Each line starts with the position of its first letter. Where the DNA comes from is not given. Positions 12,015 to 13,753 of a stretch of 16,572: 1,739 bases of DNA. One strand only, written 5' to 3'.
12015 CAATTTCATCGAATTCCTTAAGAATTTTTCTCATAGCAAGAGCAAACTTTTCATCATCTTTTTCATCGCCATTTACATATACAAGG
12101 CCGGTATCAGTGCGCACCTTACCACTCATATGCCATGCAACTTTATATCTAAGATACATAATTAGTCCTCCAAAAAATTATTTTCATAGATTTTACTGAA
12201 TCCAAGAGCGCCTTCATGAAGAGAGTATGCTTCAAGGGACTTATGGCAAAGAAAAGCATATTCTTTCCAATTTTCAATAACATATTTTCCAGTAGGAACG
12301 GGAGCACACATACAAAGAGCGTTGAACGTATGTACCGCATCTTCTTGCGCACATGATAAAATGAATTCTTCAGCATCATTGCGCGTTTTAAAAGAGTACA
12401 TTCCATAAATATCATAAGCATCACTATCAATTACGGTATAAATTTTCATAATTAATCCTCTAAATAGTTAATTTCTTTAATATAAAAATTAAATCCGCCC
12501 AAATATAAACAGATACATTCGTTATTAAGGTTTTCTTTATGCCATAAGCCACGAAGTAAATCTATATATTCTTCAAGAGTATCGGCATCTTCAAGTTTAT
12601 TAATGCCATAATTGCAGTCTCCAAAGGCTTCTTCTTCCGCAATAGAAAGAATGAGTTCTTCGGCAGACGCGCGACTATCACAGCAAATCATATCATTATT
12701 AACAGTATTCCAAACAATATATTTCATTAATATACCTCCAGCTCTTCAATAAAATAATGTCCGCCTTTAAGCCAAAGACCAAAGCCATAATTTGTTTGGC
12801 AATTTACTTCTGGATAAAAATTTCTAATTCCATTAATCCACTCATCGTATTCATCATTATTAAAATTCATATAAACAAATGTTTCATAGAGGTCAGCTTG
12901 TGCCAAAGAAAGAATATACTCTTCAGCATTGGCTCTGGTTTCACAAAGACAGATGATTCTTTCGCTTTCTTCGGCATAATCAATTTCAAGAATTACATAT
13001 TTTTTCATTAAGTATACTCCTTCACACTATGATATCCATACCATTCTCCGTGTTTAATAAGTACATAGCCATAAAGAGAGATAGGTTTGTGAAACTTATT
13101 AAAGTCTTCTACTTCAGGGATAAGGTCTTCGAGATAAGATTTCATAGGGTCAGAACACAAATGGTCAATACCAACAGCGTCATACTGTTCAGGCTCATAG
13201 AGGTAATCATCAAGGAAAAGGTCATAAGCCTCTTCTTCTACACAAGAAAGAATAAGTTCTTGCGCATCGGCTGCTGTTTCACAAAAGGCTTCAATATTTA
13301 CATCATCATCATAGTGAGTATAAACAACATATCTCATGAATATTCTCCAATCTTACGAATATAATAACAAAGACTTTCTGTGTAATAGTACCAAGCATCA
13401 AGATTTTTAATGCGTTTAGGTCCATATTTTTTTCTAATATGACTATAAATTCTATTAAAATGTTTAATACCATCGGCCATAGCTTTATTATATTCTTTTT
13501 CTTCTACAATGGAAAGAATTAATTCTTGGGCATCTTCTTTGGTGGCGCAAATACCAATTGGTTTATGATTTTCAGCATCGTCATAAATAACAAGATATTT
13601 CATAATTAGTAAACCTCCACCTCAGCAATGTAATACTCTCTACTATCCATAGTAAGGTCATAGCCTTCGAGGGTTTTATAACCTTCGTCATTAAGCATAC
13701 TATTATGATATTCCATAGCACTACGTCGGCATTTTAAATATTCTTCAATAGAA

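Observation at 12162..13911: Tandem array of six diverged paralogous small acidic proteins, each with its own RBS, in one operon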

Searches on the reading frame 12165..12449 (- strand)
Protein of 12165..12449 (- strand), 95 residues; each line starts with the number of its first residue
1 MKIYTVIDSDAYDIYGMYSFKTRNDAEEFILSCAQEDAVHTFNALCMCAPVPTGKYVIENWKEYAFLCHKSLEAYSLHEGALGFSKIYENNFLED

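Call 4: search_protein_families(library=pfam, proteins=[window:12165-12449:-], max_evalue=1)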
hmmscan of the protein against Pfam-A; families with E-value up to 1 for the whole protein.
window:12165-12449:- (95 aa): 0 families

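Call 5: search_protein_families(library=phrogs, proteins=[window:12165-12449:-], max_evalue=1)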
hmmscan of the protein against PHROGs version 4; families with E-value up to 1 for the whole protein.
window:12165-12449:- (95 aa): 1 family
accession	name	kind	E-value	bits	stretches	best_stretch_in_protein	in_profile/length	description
phrog_15401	-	unknown function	0.28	12.7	1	52-78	49-75/124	-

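Call 63: search_protein_families(library=padloc, proteins=[window:12165-12449:-], max_evalue=1)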
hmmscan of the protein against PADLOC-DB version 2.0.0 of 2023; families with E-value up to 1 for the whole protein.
window:12165-12449:- (95 aa): 0 families

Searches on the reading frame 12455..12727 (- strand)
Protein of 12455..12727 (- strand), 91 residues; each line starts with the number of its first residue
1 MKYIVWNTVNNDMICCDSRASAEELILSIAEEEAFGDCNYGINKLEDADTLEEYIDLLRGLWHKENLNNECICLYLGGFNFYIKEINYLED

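Call 4: search_protein_families(library=pfam, proteins=[window:12455-12727:-], max_evalue=1)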
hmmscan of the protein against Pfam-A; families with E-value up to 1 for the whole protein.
window:12455-12727:- (91 aa): 1 family
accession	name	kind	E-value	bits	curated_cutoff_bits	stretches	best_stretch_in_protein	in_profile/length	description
PF00296.26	Bac_luciferase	-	0.27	11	27.9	1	33-67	114-143/314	Luciferase-like monooxygenase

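Call 5: search_protein_families(library=phrogs, proteins=[window:12455-12727:-], max_evalue=1)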
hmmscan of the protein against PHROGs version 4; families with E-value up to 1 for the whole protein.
window:12455-12727:- (91 aa): 0 families

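Call 23: search_solved_structures(query=A2, max_evalue=10, show_alignments=2)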
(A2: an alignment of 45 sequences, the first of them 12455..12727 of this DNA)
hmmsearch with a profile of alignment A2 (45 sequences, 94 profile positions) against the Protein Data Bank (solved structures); distinct sequences matched with E-value up to 10: 2.
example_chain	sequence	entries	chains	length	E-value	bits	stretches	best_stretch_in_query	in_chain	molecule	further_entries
7qca_LHH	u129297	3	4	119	0.18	15.5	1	29-83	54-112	Ribosomal L29 protein | Ribosomal L29 protein (Fragment),Ribosomal L29 protein (Fragment),Ribosomal L29 protein (F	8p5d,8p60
3r23_A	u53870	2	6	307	0.22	15.2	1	29-77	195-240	D-alanine--D-alanine ligase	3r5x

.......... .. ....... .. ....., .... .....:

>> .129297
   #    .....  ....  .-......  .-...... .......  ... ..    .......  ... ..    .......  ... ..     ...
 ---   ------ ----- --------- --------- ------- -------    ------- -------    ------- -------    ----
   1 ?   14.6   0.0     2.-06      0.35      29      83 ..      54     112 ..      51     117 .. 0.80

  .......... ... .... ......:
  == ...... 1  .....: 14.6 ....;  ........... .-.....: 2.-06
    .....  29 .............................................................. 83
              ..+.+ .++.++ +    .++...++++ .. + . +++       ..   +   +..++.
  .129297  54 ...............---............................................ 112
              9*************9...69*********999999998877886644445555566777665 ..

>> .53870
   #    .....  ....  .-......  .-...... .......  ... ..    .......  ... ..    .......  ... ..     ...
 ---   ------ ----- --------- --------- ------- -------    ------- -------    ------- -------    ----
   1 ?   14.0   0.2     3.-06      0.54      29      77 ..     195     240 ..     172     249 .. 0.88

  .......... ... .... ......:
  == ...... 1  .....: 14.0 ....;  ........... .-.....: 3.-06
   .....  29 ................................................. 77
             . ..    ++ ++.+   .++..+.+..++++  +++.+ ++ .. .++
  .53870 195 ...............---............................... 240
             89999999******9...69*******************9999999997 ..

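Call 24: search_protein_families(library=pfam, alignment_id=A2, max_evalue=1)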
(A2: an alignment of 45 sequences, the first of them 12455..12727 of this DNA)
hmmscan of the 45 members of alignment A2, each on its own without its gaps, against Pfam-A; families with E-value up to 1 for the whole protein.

A. member 1, window:12455-12727:- (91 aa): 1 family
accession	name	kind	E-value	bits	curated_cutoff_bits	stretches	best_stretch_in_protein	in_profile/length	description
PF00296.26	Bac_luciferase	-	0.27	11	27.9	1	33-67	114-143/314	Luciferase-like monooxygenase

B. families by the number of members that match (of 45 scanned): 17 families
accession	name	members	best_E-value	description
PF24024.1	DUF7336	4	0.00063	Domain of unknown function (DUF7336)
PF04378.19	RsmJ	2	0.003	Ribosomal RNA large subunit methyltransferase D, RlmJ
PF16897.10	MMR_HSR1_Xtn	2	0.045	C-terminal region of MMR_HSR1 domain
PF22887.1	DUF7022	2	0.1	Family of unknown function (DUF7022)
PF07453.19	NUMOD1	1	0.0033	NUMOD1 domain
PF23245.1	RRM_PARP14_2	1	0.007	PARP14, second RRM domain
PF00447.23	HSF_DNA-bind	1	0.024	HSF-type DNA-binding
PF21773.2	ODAD1_CC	1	0.049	ODAD1 central coiled coil region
PF23164.1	UBL_AVO1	1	0.057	AVO1 ubiquitin-like domain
PF05796.17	Chordopox_G2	1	0.097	Chordopoxvirus protein G2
PF21395.2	Arc_capsid_dom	1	0.1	Activity-regulated cytoskeleton-associated protein, capsid domain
PF00496.27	SBP_bac_5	1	0.13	Bacterial extracellular solute-binding proteins, family 5 Middle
PF22627.1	AglB_core-like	1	0.16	AglB core domain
PF14567.11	SUKH_5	1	0.17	SMI1-KNR4 cell-wall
PF24786.1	RXYLT1_N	1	0.2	RXYLT1 N-terminal domain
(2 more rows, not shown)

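Call 30: predict_structure(alignment_id=A2)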
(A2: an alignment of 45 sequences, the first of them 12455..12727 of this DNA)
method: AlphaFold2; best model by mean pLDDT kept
length: 91 residues; sequences in the alignment: 45
mean_pLDDT: 93.9   pTM: 0.78
mean pLDDT of the five models: 93.9, 93.0, 93.1, 92.5, 92.3
residues with pLDDT >= 90: 85; 70-90: 2; 50-70: 4; < 50: 0
segments of 3 or more residues with pLDDT < 50: none
pLDDT, mean of each block of 10 residues (from residue 1): 94 96 97 94 96 97 95 96 86 57
secondary structure, 60 per line:
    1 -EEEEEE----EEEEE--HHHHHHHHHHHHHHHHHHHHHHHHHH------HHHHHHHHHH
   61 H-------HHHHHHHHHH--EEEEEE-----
elements in order: E2-7 E12-16 H19-44 H51-61 H69-78 E81-86

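Call 32: search_protein_representatives(alignment_id=A2)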
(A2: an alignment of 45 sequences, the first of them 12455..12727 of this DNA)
Query: 45 sequences, 94 profile positions. Proteins with E-value up to 0.001 (for the whole library): 143; up to 1e-10: 16; up to 1e-30: 1. The best 143 are listed.
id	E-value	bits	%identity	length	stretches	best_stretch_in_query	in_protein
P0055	4.4e-37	142.5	-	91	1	1-93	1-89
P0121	9.2e-24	99.8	-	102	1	1-92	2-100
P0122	1.8e-23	98.9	-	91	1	1-93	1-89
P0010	3.1e-21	91.7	-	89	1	1-93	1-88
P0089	3.9e-21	91.4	-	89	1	1-92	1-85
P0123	1.0e-19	86.8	-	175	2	14-91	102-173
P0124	2.1e-18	82.7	-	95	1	1-91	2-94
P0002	1.1e-16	77.1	-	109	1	1-93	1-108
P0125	6.3e-14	68.3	-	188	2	1-90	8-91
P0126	5.6e-13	65.2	-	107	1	1-93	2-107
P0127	6.4e-13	65.1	-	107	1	1-93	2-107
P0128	4.6e-12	62.3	-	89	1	2-90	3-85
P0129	1.6e-11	60.6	-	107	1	2-93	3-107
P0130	3.4e-11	59.6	-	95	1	6-91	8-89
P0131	4.8e-11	59.1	-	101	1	5-93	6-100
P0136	5.9e-10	55.6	-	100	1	1-93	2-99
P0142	2.5e-09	53.5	-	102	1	2-92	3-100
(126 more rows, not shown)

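Call 38: fold_search(model_id=the predicted structure, library=viral)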
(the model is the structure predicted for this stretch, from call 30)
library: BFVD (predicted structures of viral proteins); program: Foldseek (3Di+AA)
matches with E <= 10: 807; with E <= 0.001: 0
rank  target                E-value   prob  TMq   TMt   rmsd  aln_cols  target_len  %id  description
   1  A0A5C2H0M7            4.1e-02  0.99  0.57  0.63   3.8        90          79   10  Uncharacterized protein [Enterococcus phage PEf771]
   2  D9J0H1                4.9e-02  0.98  0.53  0.29   4.3        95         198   15  Gp24 [Brochothrix phage A9]
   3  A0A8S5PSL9            6.8e-02  0.35  0.31  0.21  14.3       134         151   19  Uncharacterized protein [Siphoviridae sp. ct96x5]
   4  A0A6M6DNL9            1.5e-01  0.38  0.30  0.28  11.8        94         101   19  (no name in the UniProt tables at hand)
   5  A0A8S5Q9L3            1.6e-01  0.96  0.43  0.67   6.5        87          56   17  Uncharacterized protein [Siphoviridae sp. ctoic9]
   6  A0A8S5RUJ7            1.8e-01  0.60  0.39  0.46   7.8        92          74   16  (no name in the UniProt tables at hand)
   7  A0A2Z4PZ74            2.4e-01  0.63  0.46  0.44   6.9        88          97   22  (no name in the UniProt tables at hand)
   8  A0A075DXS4            2.4e-01  0.57  0.37  0.11   7.5        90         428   17  (no name in the UniProt tables at hand)
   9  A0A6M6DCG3            2.9e-01  0.38  0.34  0.14  10.4        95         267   19  (no name in the UniProt tables at hand)
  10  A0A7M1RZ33            3.1e-01  0.30  0.25  0.31  11.9        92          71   10  Uncharacterized protein [uncultured phage cr128_1]
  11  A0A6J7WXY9            3.4e-01  0.92  0.28  0.41   1.7        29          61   31  Uncharacterized protein [uncultured Caudovirales phage]
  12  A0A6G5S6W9            3.4e-01  0.54  0.43  0.52   5.2        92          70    9  Uncharacterized protein [Klebsiella phage KPR2]
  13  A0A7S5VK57            3.4e-01  0.41  0.38  0.44   7.0        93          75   22  (no name in the UniProt tables at hand)
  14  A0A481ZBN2            3.6e-01  0.30  0.38  0.34   7.5        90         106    8  Uncharacterized protein [Pithovirus LCPAC403]
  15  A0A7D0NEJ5            3.6e-01  0.28  0.32  0.34   8.3        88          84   15  Uncharacterized protein [Escherichia phage vB_EcoM_4HA13]
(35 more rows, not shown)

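Call 39: search_dna_similar(query=P0136, collection=phages, mode=protein, max_evalue=0.01, max_rows=25)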
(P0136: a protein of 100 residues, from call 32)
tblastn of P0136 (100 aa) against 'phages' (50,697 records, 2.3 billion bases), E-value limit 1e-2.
No match.

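Call 40: search_dna_similar(query=window:12455-12727:-, collection=phages, mode=protein, max_evalue=0.01, max_rows=25)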
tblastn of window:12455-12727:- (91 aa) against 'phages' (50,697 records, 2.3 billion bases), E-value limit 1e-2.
No match.

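Call 42: find_encoding_contigs(protein=P0136, flank=5000, max_places=3)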
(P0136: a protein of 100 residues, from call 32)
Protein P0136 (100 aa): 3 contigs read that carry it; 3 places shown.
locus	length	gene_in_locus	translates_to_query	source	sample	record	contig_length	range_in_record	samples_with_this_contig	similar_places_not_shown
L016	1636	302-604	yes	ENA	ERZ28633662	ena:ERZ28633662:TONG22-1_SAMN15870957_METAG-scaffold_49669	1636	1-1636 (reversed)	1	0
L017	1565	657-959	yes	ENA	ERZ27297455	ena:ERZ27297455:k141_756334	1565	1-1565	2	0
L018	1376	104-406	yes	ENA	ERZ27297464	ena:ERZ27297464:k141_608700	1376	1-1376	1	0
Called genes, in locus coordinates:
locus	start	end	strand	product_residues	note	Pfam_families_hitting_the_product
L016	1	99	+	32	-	?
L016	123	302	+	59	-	-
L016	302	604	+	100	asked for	-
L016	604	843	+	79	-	-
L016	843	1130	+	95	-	PF26092:T4_Y16D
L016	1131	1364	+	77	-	-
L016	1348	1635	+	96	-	?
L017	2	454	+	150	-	?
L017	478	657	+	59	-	-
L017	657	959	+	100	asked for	-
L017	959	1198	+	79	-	-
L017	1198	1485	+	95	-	PF26092:T4_Y16D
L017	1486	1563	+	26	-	?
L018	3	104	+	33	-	?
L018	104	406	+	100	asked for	-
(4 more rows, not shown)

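Call 63: search_protein_families(library=padloc, proteins=[window:12455-12727:-], max_evalue=1)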
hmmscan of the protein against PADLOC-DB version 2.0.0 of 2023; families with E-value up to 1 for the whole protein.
window:12455-12727:- (91 aa): 0 families

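Call 81: find_encoding_contigs(protein=P0142, flank=6000, max_places=3)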
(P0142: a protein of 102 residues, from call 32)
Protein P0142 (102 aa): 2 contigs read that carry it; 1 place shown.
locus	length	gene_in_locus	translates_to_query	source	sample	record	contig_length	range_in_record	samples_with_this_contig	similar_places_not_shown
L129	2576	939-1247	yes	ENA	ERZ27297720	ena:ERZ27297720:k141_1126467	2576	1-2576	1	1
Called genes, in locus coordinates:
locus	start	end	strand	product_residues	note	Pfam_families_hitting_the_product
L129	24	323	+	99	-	-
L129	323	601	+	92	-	-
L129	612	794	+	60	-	-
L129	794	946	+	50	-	-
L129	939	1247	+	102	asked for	-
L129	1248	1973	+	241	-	PF00149:Metallophos (weak)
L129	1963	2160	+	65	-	-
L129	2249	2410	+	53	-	-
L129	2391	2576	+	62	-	?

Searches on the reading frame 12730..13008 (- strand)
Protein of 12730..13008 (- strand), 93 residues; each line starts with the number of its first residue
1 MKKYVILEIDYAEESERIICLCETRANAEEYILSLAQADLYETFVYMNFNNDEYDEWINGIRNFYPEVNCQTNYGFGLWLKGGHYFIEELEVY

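Call 4: search_protein_families(library=pfam, proteins=[window:12730-13008:-], max_evalue=1)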
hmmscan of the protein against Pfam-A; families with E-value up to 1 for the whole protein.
window:12730-13008:- (93 aa): 0 families

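Call 5: search_protein_families(library=phrogs, proteins=[window:12730-13008:-], max_evalue=1)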
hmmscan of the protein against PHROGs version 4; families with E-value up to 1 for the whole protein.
window:12730-13008:- (93 aa): 2 families
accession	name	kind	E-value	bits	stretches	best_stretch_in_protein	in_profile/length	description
phrog_19382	-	unknown function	0.05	15.1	1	15-57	20-62/95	-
phrog_2848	-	unknown function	0.27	12.1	0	42-69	29-56/59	-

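Call 63: search_protein_families(library=padloc, proteins=[window:12730-13008:-], max_evalue=1)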
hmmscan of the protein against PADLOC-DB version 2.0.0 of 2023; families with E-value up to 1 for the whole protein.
window:12730-13008:- (93 aa): 0 families

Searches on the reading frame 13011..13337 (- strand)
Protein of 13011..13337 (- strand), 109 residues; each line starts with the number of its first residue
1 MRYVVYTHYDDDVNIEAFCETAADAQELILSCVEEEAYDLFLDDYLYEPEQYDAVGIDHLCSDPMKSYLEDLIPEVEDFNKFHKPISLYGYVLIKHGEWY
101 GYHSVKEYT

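Call 4: search_protein_families(library=pfam, proteins=[window:13011-13337:-], max_evalue=1)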
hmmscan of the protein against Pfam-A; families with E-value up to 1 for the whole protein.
window:13011-13337:- (109 aa): 0 families

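Call 5: search_protein_families(library=phrogs, proteins=[window:13011-13337:-], max_evalue=1)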
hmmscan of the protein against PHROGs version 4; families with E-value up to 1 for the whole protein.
window:13011-13337:- (109 aa): 3 families
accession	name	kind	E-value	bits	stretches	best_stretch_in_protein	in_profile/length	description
phrog_34050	-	unknown function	0.01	17.2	1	8-59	36-88/107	-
phrog_34144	-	unknown function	0.11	13.7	1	34-55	40-61/63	-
phrog_11982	-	unknown function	0.17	12.4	1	23-69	95-142/233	-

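Call 63: search_protein_families(library=padloc, proteins=[window:13011-13337:-], max_evalue=1)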
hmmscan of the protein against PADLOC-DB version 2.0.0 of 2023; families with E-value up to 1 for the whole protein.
window:13011-13337:- (109 aa): 0 families

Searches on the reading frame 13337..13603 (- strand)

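Call 4: search_protein_families(library=pfam, proteins=[window:13337-13603:-], max_evalue=1)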
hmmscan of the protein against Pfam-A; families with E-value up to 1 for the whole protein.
window:13337-13603:- (89 aa): 1 family
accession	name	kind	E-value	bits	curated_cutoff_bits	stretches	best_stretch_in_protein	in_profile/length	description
PF24024.1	DUF7336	-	0.053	13.8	25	1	7-33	11-35/60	Domain of unknown function (DUF7336)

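Call 5: search_protein_families(library=phrogs, proteins=[window:13337-13603:-], max_evalue=1)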
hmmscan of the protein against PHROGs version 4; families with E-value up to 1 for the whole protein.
window:13337-13603:- (89 aa): 2 families
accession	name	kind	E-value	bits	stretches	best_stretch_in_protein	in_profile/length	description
phrog_24049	-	unknown function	0.055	14.4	1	1-75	1-74/149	-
phrog_4601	-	unknown function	0.91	10.9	0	4-39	26-61/85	-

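Call 63: search_protein_families(library=padloc, proteins=[window:13337-13603:-], max_evalue=1)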
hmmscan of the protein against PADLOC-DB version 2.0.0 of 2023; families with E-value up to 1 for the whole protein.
window:13337-13603:- (89 aa): 0 families
